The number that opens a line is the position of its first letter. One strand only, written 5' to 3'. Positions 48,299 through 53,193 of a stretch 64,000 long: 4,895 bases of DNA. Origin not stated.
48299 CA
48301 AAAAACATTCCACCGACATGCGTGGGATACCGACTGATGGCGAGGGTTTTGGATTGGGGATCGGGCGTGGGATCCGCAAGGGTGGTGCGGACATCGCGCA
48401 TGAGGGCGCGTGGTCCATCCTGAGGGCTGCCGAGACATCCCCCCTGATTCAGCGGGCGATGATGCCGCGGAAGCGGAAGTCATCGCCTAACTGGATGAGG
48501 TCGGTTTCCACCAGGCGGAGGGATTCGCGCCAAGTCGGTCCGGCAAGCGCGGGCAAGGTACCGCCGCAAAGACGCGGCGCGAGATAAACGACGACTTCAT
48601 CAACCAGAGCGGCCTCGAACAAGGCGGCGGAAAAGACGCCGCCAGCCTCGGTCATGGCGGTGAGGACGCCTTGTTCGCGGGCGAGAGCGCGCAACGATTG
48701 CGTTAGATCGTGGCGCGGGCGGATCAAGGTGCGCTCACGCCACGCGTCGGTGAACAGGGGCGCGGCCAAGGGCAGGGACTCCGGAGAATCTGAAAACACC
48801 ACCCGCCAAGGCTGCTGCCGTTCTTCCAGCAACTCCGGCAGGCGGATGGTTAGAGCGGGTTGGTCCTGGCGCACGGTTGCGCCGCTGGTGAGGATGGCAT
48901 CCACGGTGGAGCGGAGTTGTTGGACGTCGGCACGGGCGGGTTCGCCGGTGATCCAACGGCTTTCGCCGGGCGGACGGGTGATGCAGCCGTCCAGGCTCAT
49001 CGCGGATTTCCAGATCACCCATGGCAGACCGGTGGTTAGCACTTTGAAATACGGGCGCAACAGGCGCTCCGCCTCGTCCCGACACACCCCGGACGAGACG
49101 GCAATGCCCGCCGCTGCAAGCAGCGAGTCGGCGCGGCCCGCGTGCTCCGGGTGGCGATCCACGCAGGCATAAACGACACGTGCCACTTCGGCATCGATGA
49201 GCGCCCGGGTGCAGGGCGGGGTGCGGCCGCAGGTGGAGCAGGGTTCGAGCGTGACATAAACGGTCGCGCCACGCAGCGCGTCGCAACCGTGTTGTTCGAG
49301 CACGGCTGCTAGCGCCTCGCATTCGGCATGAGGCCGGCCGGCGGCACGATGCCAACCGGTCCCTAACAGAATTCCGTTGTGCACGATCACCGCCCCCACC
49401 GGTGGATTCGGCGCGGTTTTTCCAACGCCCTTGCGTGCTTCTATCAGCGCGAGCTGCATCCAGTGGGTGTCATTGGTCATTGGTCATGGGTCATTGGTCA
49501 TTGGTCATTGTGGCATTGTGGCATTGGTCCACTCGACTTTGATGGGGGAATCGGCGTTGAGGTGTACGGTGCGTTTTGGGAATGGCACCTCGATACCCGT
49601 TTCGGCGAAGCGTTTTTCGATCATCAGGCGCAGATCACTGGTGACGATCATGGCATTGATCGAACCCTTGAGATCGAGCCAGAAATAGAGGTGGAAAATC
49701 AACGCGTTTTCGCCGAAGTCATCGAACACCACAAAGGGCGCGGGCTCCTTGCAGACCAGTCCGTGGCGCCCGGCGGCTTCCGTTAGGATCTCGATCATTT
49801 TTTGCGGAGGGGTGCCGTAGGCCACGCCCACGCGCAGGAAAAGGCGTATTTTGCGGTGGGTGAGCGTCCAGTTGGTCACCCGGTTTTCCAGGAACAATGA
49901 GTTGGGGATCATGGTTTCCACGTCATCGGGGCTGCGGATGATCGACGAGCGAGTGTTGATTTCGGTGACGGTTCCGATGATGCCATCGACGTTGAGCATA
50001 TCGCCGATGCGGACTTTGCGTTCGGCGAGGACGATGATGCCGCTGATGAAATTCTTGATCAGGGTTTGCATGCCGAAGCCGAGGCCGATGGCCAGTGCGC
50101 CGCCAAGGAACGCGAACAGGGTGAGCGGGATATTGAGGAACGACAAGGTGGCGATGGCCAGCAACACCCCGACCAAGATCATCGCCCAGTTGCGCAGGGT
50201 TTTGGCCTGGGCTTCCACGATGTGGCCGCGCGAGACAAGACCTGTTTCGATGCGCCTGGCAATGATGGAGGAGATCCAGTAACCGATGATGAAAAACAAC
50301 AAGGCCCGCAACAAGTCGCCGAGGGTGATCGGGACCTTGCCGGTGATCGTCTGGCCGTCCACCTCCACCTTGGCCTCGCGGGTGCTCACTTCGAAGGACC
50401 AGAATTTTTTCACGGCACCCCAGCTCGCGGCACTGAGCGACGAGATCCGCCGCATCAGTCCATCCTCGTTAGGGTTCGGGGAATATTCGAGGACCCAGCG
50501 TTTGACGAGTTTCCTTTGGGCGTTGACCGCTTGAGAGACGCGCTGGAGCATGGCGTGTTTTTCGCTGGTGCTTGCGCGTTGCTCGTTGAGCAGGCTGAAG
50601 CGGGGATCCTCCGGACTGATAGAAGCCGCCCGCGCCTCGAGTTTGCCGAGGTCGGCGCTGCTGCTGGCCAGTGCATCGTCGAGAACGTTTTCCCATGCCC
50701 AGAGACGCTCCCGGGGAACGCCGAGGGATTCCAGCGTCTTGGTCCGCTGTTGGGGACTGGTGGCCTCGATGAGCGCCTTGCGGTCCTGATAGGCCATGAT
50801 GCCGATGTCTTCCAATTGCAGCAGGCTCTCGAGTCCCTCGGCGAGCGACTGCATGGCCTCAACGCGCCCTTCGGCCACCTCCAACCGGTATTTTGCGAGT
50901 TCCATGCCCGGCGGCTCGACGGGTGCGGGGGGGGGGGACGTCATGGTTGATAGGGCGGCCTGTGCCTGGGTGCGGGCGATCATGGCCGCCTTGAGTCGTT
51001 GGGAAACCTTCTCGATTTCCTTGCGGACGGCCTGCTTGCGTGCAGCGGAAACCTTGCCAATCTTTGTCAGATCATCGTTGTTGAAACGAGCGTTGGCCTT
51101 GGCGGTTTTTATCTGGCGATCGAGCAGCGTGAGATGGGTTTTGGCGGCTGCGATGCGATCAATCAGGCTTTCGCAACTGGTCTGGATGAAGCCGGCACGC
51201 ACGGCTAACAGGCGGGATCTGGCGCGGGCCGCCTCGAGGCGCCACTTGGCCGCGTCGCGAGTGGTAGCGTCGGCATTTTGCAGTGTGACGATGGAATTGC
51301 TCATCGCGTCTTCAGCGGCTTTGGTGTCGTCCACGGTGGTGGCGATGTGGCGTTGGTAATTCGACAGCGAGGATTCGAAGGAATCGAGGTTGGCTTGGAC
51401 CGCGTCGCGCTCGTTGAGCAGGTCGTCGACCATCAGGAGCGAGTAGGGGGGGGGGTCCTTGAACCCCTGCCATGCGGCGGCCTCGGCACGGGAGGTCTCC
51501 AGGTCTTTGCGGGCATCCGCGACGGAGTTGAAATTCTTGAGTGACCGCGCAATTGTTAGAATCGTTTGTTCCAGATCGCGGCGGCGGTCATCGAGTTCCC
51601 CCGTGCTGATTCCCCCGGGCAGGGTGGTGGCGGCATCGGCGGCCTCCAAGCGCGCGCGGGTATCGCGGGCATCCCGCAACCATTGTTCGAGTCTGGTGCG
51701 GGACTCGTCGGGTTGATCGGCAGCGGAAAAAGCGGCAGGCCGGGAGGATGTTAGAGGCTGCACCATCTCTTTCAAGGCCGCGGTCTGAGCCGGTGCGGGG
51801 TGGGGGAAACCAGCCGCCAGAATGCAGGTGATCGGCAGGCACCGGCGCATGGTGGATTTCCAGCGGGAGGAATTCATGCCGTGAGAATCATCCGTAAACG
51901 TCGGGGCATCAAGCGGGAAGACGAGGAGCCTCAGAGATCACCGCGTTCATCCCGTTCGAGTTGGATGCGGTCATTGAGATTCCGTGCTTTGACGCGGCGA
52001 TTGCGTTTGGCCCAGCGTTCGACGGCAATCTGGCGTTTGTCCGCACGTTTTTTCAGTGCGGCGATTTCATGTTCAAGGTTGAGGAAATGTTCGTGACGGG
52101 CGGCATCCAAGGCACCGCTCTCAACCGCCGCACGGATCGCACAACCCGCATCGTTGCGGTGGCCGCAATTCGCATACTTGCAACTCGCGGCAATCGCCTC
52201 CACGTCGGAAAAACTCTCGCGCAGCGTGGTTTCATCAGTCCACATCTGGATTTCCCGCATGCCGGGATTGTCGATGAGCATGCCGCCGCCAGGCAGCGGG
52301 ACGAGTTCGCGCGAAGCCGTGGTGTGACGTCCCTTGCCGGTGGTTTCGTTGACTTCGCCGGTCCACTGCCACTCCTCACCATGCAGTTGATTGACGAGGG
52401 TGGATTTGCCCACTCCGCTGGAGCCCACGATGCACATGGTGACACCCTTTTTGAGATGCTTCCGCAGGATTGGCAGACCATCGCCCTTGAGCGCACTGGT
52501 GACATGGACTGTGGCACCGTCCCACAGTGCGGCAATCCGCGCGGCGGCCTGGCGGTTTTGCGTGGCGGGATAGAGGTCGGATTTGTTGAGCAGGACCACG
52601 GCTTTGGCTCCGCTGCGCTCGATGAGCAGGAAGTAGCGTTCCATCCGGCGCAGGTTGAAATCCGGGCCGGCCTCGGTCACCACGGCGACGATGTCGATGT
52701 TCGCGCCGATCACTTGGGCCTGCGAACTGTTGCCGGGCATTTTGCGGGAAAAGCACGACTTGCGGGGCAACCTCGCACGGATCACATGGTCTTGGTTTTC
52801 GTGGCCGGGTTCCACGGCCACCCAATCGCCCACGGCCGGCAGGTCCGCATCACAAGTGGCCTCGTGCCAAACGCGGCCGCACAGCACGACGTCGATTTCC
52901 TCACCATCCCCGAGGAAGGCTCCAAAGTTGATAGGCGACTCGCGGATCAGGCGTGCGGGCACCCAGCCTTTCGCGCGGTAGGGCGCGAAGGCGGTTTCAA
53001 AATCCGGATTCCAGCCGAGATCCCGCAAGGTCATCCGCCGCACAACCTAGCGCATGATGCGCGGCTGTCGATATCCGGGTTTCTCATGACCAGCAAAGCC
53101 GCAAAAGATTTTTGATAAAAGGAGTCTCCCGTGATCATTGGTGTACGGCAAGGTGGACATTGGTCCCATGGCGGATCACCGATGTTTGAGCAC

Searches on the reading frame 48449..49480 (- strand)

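Call 35: search_protein_families(library=pfam, proteins=[window:48449-49480:-], max_evalue=0.0001)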
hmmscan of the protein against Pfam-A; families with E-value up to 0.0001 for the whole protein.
window:48449-49480:- (343 aa): 3 families
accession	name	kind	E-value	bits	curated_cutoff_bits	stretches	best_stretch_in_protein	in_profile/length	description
PF01872.23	RibD_C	-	5.5e-35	121.4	24.1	1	153-328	1-188/197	RibD C-terminal domain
PF00383.29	dCMP_cyt_deam_1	-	9.9e-20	70.8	25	1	1-105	1-101/102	Cytidine and deoxycytidylate deaminase zinc-binding region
PF14437.12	MafB19-deam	-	6.2e-14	52.5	27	1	3-133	2-125/142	MafB19-like deaminase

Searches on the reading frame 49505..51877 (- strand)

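Call 35: search_protein_families(library=pfam, proteins=[window:49505-51877:-], max_evalue=0.0001)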
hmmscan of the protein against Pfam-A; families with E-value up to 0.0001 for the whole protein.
window:49505-51877:- (790 aa): 2 families
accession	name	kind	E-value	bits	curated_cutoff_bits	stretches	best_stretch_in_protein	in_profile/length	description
PF00924.24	MS_channel_2nd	-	9.3e-20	71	20.2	1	605-671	1-67/68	Mechanosensitive ion channel, beta-domain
PF21082.3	MS_channel_3rd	-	3.3e-14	53.5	21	1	682-763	4-87/88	Mechanosensitive ion channel MscS, C-terminal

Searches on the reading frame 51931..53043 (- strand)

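Call 35: search_protein_families(library=pfam, proteins=[window:51931-53043:-], max_evalue=0.0001)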
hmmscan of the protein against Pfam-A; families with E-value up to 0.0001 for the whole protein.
window:51931-53043:- (370 aa): 3 families
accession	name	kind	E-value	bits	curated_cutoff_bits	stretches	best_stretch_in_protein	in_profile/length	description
PF03193.22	RsgA_GTPase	-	1.2e-44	152.7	30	1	92-268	2-174/174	RsgA GTPase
PF01926.29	MMR_HSR1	-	2.1e-06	28.3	21.9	1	203-282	2-74/113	50S ribosome-binding GTPase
PF00005.33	ABC_tran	-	6.9e-06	27.1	25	1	196-232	7-43/137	ABC transporter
